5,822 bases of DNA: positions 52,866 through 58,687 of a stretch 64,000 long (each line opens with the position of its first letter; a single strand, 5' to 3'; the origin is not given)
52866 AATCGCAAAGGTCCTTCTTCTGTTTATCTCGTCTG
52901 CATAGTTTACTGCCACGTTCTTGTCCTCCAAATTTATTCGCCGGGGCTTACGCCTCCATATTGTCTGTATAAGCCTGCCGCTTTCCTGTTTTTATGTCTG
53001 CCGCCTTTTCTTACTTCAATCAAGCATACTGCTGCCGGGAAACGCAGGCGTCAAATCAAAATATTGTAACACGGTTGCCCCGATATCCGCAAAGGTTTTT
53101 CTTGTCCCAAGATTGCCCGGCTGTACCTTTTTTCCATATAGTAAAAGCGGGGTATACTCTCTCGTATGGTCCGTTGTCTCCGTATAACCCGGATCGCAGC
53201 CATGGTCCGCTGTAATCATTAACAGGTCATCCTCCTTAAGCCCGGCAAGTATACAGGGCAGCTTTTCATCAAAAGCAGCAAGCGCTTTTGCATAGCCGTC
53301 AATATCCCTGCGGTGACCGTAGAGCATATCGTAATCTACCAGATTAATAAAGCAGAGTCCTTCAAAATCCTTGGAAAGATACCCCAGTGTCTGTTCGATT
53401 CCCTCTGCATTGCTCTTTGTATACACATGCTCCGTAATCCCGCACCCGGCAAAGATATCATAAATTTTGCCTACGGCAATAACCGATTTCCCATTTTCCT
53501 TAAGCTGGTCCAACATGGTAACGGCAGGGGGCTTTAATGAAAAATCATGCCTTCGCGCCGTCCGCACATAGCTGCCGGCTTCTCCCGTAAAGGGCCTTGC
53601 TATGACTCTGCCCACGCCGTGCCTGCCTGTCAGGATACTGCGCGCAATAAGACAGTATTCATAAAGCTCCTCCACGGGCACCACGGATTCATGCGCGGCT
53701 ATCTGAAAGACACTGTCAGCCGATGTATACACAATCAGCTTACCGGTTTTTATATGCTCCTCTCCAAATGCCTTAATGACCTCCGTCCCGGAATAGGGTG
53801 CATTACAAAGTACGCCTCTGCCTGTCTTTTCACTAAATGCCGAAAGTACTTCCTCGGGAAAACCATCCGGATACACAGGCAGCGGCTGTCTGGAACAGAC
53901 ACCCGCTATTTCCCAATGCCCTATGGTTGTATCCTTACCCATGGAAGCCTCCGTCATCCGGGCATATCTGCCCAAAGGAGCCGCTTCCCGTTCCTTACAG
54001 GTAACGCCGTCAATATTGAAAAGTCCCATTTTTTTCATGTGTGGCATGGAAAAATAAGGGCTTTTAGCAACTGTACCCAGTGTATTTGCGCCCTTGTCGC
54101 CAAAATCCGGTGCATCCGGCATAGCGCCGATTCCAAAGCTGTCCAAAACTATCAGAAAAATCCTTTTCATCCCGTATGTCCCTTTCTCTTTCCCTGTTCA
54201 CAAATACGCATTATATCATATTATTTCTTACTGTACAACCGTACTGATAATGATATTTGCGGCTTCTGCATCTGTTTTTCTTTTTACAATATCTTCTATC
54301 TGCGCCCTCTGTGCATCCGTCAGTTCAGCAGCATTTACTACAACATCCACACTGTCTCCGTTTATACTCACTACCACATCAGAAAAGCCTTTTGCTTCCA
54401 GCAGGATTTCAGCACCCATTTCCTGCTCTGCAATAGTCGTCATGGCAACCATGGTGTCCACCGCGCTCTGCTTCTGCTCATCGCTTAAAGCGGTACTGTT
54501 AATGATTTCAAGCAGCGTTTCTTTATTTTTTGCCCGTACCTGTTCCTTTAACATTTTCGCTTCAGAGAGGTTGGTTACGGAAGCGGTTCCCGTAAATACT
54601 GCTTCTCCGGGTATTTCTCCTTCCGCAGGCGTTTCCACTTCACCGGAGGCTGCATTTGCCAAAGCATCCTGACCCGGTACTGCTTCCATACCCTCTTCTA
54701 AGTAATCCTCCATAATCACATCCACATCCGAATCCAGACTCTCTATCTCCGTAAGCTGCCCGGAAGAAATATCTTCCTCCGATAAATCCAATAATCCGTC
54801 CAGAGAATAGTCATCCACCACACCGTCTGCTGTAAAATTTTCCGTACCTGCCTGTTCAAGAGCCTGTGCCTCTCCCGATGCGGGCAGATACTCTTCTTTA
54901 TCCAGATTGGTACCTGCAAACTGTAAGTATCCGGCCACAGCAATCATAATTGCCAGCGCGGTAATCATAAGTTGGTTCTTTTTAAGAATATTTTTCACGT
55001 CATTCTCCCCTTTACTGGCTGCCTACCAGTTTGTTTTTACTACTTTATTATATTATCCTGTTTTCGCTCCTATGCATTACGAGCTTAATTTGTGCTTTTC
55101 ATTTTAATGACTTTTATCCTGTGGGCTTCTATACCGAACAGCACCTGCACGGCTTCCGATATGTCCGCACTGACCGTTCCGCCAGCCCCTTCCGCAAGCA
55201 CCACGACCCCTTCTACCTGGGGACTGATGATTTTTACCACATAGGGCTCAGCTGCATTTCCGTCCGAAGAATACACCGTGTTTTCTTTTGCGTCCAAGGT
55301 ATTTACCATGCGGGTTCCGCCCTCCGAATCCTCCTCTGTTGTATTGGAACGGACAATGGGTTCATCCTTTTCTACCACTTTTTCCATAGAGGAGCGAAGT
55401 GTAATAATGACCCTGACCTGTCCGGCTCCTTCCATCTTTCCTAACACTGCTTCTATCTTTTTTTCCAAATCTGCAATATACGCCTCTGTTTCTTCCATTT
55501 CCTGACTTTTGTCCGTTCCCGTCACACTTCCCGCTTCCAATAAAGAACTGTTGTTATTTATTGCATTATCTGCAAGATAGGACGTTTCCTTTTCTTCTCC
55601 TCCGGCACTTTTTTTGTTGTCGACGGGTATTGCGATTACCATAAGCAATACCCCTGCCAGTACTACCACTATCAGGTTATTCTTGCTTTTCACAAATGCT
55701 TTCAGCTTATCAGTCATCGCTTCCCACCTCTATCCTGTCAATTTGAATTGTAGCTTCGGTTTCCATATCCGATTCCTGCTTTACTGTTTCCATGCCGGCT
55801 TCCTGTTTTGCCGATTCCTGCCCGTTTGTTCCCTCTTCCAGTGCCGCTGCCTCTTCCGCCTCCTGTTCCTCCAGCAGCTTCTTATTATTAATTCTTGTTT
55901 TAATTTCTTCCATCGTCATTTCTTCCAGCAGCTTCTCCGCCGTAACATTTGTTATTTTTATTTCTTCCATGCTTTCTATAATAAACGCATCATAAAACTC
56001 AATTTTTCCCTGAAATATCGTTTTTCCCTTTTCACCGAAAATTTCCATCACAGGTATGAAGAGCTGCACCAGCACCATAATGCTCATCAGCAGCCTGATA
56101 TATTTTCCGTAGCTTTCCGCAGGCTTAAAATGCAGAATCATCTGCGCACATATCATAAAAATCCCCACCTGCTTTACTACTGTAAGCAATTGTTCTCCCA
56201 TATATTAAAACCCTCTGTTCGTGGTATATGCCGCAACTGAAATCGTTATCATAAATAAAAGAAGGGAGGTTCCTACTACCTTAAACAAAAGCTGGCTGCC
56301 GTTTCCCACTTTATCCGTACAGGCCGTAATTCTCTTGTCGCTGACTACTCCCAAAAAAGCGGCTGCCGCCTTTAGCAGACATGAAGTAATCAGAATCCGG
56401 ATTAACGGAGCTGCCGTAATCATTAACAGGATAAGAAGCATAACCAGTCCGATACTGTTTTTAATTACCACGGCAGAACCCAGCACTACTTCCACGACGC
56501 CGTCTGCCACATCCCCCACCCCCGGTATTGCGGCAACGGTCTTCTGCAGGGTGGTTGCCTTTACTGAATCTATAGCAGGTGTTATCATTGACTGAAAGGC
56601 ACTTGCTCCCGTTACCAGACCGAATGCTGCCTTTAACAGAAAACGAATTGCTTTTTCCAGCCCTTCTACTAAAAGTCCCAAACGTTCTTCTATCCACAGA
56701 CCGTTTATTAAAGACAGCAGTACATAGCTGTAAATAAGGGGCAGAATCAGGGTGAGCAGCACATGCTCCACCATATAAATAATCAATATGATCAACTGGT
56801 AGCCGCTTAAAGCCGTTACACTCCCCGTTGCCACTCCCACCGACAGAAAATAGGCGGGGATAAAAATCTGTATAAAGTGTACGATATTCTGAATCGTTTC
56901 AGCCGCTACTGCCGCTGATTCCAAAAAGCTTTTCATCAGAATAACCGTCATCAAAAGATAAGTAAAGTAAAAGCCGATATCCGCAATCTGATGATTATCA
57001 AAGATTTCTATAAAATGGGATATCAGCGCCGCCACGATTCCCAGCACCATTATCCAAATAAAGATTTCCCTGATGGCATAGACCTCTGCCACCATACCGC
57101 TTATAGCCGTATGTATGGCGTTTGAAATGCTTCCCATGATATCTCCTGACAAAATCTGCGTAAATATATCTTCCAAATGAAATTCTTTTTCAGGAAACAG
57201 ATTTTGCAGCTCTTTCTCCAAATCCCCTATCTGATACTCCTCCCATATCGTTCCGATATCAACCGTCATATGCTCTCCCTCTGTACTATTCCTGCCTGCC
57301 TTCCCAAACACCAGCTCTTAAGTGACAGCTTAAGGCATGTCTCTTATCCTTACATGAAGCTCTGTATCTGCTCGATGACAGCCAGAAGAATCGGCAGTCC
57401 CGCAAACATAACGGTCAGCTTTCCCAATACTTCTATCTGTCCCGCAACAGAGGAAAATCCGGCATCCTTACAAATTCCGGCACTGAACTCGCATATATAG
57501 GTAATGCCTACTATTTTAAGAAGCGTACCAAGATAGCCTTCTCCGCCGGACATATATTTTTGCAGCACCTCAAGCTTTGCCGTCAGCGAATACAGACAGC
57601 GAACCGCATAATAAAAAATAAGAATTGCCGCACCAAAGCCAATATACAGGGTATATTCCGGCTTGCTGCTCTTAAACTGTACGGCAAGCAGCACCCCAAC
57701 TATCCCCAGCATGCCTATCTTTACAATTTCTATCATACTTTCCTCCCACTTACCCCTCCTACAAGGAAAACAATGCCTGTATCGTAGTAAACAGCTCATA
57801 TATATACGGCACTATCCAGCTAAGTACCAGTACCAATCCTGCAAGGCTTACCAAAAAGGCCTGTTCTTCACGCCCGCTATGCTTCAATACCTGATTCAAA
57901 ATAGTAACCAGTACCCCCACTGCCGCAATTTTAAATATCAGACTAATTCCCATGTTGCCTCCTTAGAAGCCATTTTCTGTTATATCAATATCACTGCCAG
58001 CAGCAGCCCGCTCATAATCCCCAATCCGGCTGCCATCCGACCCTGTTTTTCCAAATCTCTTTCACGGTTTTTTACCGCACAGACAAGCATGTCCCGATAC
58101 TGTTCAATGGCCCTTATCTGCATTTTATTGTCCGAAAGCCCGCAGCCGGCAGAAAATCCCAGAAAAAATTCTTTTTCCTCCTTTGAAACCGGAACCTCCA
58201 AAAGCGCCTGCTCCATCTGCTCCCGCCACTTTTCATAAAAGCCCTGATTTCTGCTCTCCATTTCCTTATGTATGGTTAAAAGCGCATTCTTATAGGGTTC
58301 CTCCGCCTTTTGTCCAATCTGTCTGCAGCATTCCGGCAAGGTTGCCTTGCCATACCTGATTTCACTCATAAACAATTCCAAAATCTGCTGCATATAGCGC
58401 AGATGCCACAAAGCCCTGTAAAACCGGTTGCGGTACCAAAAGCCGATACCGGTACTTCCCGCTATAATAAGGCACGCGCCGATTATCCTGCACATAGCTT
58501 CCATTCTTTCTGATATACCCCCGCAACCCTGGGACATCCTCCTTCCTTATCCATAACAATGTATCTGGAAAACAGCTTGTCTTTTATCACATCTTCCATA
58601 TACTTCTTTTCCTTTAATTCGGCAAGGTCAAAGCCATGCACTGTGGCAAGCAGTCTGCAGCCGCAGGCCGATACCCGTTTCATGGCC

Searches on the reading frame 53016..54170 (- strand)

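Call 42: search_protein_families(library=pfam, proteins=[window:53016-54170:-], max_evalue=0.00001)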
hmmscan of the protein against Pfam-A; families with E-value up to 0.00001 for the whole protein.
window:53016-54170:- (384 aa): 1 family
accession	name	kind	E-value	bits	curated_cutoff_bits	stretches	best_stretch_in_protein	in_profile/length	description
PF01676.23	Metalloenzyme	-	3.4e-39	135.3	24.3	1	2-373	1-250/252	Metalloenzyme superfamily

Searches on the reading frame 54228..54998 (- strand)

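Call 42: search_protein_families(library=pfam, proteins=[window:54228-54998:-], max_evalue=0.00001)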
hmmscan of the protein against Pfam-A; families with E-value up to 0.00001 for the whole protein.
window:54228-54998:- (256 aa): 1 family
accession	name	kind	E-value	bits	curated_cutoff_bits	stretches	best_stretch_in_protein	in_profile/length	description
PF12685.13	SpoIIIAH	-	2.9e-56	190.9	30.6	1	7-251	1-191/191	SpoIIIAH-like protein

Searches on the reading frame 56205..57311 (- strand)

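Call 42: search_protein_families(library=pfam, proteins=[window:56205-57311:-], max_evalue=0.00001)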
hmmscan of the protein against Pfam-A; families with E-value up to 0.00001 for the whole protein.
window:56205-57311:- (368 aa): 1 family
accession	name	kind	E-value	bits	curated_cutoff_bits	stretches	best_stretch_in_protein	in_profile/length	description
PF09546.15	Spore_III_AE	-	1.6e-88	297.5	27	1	44-363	1-320/321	Stage III sporulation protein AE (spore_III_AE)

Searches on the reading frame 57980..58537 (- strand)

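Call 42: search_protein_families(library=pfam, proteins=[window:57980-58537:-], max_evalue=0.00001)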
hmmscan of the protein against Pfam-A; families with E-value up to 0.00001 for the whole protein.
window:57980-58537:- (185 aa): 1 family
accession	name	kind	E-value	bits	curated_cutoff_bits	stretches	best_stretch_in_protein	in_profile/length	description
PF09548.15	Spore_III_AB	-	4e-41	141.3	32.5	1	18-185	2-170/170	Stage III sporulation protein AB (spore_III_AB)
